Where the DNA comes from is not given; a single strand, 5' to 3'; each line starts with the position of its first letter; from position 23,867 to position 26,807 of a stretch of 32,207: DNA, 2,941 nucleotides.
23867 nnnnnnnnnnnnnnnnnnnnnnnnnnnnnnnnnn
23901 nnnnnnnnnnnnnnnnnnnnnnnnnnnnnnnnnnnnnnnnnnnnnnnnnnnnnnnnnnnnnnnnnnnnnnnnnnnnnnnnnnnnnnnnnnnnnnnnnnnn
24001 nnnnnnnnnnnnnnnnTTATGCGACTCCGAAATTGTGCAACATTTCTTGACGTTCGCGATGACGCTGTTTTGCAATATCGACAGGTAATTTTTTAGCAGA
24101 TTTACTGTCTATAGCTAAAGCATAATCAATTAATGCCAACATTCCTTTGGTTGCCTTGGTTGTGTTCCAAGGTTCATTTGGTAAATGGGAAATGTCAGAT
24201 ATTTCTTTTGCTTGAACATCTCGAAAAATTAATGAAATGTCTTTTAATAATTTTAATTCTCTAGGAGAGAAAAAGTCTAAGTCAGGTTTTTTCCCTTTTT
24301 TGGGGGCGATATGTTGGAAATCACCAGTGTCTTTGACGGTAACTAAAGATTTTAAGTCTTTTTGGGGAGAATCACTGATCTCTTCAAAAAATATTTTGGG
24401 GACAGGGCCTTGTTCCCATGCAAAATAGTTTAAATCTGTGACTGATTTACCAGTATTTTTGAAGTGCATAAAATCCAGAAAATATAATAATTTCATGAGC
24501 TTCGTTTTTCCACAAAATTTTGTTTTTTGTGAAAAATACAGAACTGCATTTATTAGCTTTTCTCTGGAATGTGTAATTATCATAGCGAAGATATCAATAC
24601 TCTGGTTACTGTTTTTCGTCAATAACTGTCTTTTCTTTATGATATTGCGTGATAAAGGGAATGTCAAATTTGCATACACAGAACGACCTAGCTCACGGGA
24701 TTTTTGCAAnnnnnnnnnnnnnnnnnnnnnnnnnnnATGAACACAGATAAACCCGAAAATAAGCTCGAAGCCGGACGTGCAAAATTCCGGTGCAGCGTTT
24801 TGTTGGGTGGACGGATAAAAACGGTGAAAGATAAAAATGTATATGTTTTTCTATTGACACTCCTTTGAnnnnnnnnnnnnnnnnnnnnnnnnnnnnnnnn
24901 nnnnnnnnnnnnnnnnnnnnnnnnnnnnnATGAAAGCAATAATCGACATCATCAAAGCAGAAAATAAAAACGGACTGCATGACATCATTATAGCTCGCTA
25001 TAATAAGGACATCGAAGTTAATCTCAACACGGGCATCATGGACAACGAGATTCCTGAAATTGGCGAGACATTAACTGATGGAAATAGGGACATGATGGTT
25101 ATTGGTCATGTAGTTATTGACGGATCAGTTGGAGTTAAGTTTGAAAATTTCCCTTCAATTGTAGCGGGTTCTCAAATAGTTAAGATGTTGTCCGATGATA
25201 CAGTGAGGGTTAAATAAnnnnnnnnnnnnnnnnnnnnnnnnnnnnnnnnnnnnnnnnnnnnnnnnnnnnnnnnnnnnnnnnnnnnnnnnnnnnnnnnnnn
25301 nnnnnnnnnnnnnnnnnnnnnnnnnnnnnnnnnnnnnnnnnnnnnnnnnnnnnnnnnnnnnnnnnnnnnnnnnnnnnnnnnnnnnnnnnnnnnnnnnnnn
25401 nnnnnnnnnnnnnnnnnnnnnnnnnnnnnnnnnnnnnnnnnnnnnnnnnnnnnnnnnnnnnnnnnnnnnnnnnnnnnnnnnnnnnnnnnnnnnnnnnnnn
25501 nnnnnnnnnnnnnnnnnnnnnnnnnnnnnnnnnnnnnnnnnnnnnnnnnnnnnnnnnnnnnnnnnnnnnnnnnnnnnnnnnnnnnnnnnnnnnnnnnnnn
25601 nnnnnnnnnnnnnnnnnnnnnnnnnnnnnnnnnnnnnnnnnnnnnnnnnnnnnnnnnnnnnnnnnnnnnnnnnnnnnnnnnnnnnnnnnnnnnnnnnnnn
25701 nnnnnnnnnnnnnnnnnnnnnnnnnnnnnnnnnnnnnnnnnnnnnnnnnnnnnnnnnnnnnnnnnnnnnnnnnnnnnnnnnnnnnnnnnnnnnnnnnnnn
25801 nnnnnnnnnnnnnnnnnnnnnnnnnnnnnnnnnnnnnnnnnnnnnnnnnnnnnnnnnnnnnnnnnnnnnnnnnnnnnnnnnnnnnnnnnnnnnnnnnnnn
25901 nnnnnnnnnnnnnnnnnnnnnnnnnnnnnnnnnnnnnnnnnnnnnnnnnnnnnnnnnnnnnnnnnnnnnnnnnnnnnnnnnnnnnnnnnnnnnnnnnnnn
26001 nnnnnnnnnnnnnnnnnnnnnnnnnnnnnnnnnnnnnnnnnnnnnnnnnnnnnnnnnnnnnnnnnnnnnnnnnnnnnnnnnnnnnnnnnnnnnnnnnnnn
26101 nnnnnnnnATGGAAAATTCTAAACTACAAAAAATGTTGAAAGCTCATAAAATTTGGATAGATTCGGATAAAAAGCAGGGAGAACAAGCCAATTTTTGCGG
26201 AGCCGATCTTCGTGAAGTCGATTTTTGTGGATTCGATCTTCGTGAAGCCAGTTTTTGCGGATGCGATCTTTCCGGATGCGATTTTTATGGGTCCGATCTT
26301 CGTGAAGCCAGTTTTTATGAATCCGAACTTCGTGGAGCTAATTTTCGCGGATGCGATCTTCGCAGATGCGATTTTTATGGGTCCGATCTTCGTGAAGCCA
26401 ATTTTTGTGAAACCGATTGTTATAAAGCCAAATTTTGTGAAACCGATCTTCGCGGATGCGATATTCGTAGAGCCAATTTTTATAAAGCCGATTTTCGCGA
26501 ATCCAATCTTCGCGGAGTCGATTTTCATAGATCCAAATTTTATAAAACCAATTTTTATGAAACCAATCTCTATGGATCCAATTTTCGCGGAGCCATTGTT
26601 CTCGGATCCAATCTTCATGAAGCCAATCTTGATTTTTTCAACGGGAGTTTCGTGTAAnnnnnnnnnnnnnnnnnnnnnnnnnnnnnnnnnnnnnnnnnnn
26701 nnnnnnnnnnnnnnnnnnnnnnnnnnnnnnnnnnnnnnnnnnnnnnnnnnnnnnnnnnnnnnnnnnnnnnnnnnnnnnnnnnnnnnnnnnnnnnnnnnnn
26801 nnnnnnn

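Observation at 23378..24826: Same flanks, different cargo: R1 and R2 bracket a toxin-antitoxin cassette here and a 116-aa ORF at 31602-32128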

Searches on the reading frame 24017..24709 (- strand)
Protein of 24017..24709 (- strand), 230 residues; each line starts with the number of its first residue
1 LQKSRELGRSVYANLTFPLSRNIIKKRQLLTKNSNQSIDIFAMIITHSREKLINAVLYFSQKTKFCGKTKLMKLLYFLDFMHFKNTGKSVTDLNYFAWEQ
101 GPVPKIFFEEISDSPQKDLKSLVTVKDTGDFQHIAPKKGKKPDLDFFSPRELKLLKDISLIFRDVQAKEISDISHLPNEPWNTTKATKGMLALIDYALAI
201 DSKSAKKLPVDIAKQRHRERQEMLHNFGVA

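Call 6: search_protein_families(library=pfam, proteins=[window:24017-24709:-], max_evalue=0.01)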
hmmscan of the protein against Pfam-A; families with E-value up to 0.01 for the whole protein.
window:24017-24709:- (230 aa): 1 family
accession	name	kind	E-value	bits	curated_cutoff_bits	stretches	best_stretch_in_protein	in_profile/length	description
PF13274.11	SocA_Panacea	-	1.7e-18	68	25.7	1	71-181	1-112/113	Antitoxin SocA-like, Panacea domain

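Call 7: search_protein_families(library=phrogs, proteins=[window:24017-24709:-], max_evalue=0.001)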
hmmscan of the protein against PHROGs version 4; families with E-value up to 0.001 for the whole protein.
window:24017-24709:- (230 aa): 2 families
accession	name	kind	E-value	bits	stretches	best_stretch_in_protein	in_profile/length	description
phrog_1281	-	unknown function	7e-20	72.5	1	50-185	8-130/195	-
phrog_10390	-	unknown function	1e-10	42.7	1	24-190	121-278/299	-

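Call 15: find_encoding_contigs(protein=window:24017-24679:-, flank=10000, max_places=10)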
Protein window:24017-24679:- (220 aa): 7 contigs read that carry it; 5 places shown.
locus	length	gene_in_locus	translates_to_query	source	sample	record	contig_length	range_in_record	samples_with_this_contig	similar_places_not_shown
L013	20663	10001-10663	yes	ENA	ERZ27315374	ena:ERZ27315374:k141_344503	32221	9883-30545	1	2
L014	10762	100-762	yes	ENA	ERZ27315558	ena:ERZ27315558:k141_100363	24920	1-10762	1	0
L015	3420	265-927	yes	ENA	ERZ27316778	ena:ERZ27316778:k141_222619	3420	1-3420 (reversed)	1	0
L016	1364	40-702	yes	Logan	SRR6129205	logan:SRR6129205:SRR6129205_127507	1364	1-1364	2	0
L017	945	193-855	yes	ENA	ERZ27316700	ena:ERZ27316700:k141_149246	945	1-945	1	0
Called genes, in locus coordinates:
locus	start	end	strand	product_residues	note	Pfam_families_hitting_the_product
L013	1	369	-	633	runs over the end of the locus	PF05065:Phage_capsid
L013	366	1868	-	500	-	PF05136:Phage_portal_2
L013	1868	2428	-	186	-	-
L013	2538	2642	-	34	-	-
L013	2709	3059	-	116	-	-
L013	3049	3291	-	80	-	PF12728:HTH_17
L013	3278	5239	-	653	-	PF05876:GpA_ATPase, PF20454:GpA_nuclease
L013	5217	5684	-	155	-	PF07278:DUF1441 (weak), PF07471:Phage_Nu1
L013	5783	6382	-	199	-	-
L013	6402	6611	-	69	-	-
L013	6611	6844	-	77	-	PF05119:Terminase_4 (weak)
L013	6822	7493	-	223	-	-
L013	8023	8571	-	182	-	-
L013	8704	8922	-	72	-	-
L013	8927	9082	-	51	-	-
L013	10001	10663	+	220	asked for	PF13274:SocA_Panacea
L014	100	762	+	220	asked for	PF13274:SocA_Panacea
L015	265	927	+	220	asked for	PF13274:SocA_Panacea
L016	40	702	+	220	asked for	PF13274:SocA_Panacea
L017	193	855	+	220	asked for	PF13274:SocA_Panacea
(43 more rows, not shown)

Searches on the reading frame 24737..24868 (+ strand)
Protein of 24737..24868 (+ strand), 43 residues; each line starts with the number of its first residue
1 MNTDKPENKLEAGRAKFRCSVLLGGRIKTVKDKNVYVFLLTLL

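Call 91: find_encoding_contigs(protein=window:24737-24868:+, flank=4000, max_places=10)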
Protein window:24737-24868:+ (43 aa): 8 contigs read that carry it; 3 places shown.
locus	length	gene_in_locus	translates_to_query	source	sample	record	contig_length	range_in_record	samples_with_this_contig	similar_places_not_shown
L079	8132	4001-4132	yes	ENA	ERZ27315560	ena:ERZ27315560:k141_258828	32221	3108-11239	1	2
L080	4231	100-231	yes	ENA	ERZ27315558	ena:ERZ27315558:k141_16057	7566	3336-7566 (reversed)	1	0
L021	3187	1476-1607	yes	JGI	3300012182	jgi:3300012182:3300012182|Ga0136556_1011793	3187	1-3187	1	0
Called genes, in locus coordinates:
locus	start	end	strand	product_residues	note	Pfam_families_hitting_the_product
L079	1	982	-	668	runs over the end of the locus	PF02463:SMC_N (weak), PF13476:AAA_23 (weak)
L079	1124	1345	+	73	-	-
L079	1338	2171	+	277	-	-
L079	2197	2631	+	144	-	-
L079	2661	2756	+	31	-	-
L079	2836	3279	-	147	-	-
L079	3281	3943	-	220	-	PF13274:SocA_Panacea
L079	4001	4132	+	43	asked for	-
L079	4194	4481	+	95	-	-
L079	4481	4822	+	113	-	-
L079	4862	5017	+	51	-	-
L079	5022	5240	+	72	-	-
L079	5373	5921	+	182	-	-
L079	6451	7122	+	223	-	-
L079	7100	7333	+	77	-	PF05119:Terminase_4 (weak)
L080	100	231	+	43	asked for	-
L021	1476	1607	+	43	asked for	-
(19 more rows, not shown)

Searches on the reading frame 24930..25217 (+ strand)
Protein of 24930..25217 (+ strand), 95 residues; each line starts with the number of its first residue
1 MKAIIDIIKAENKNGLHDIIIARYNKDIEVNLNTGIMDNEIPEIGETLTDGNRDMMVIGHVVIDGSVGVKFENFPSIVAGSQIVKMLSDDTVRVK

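Call 6: search_protein_families(library=pfam, proteins=[window:24930-25217:+], max_evalue=0.01)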
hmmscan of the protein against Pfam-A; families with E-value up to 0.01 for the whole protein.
window:24930-25217:+ (95 aa): 0 families

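Call 7: search_protein_families(library=phrogs, proteins=[window:24930-25217:+], max_evalue=0.001)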
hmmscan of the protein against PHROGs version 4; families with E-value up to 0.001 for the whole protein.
window:24930-25217:+ (95 aa): 0 families

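Call 16: find_encoding_contigs(protein=window:24930-25217:+, flank=10000, max_places=10)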
Protein window:24930-25217:+ (95 aa): 12 contigs read that carry it; 8 places shown.
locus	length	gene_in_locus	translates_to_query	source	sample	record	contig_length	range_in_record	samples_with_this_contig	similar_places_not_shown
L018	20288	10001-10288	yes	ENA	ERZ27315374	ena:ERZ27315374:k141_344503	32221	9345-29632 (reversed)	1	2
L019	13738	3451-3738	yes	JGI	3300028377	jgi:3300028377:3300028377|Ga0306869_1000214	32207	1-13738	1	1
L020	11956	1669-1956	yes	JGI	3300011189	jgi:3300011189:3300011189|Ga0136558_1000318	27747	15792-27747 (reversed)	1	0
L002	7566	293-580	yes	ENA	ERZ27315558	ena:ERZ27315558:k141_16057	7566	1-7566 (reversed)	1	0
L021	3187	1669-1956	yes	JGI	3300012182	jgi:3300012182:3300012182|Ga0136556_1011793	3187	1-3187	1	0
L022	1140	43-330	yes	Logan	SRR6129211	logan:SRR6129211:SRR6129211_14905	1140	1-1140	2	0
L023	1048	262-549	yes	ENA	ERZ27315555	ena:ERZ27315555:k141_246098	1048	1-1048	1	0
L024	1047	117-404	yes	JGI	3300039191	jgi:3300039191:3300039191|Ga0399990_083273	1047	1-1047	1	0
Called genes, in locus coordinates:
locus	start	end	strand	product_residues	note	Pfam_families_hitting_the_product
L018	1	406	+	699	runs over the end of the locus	-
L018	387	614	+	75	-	-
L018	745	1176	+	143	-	-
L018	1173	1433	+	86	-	-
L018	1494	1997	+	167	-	-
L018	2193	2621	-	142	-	-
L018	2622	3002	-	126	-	PF08774:VRR_NUC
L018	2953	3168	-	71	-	-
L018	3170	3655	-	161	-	PF12706:Lactamase_B_2 (weak)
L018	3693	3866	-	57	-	-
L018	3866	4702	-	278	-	PF03837:RecT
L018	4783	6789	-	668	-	PF02463:SMC_N (weak), PF13476:AAA_23 (weak)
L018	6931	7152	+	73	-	-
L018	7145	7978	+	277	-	-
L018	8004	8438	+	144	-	-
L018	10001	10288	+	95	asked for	-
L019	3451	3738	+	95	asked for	-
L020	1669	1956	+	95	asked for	-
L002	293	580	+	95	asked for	-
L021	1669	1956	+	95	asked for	-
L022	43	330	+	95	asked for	-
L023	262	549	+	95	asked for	-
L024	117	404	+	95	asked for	-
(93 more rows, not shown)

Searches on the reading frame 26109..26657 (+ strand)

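Call 6: search_protein_families(library=pfam, proteins=[window:26109-26657:+], max_evalue=0.01)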
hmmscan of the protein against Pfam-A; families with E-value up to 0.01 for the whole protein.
window:26109-26657:+ (182 aa): 6 families
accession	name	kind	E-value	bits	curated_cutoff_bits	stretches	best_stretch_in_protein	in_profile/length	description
PF00805.28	Pentapeptide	-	2.3e-43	145.7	20.2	5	43-81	2-40/40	Pentapeptide repeats (8 copies)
PF13599.13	Pentapeptide_4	-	4.9e-26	91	38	3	27-99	6-78/78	Pentapeptide repeat region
PF13576.12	Pentapeptide_3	-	2.4e-17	63.3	27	3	55-97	2-47/48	Pentapeptide repeats (9 copies)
PF25296.1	Decapeptide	-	2e-16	60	45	2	32-99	5-72/74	Decapeptide repeat region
PF23894.2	LD_SV2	-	4.7e-06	27.3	29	0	106-162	29-85/92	SV2A/B/C luminal domain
PF05554.16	Novirhabdo_Nv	-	0.0017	18.6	25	0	120-154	18-52/122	Viral hemorrhagic septicemia virus non-virion protein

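Call 7: search_protein_families(library=phrogs, proteins=[window:26109-26657:+], max_evalue=0.001)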
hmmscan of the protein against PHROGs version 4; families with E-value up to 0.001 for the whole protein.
window:26109-26657:+ (182 aa): 9 families
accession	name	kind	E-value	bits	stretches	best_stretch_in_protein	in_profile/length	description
phrog_7713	-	unknown function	1.3e-37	128.6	3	1-69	4-72/103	-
phrog_15350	-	unknown function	1.7e-26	94.1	2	3-134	124-251/494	-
phrog_923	-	unknown function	4.2e-26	92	2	2-115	768-887/990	-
phrog_12514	-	unknown function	2.7e-21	77.2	2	62-164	144-246/287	-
phrog_31265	-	unknown function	3.1e-20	74.2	2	21-114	23-121/264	-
phrog_30240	-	unknown function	1.7e-13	51.2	1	28-159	129-250/438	-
phrog_7653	-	unknown function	7.9e-09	35.4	1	46-165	200-310/782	-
phrog_31567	-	unknown function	1.2e-06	29.5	0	72-91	53-72/151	-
phrog_30747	-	unknown function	0.00014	21.9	1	52-166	14-128/431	-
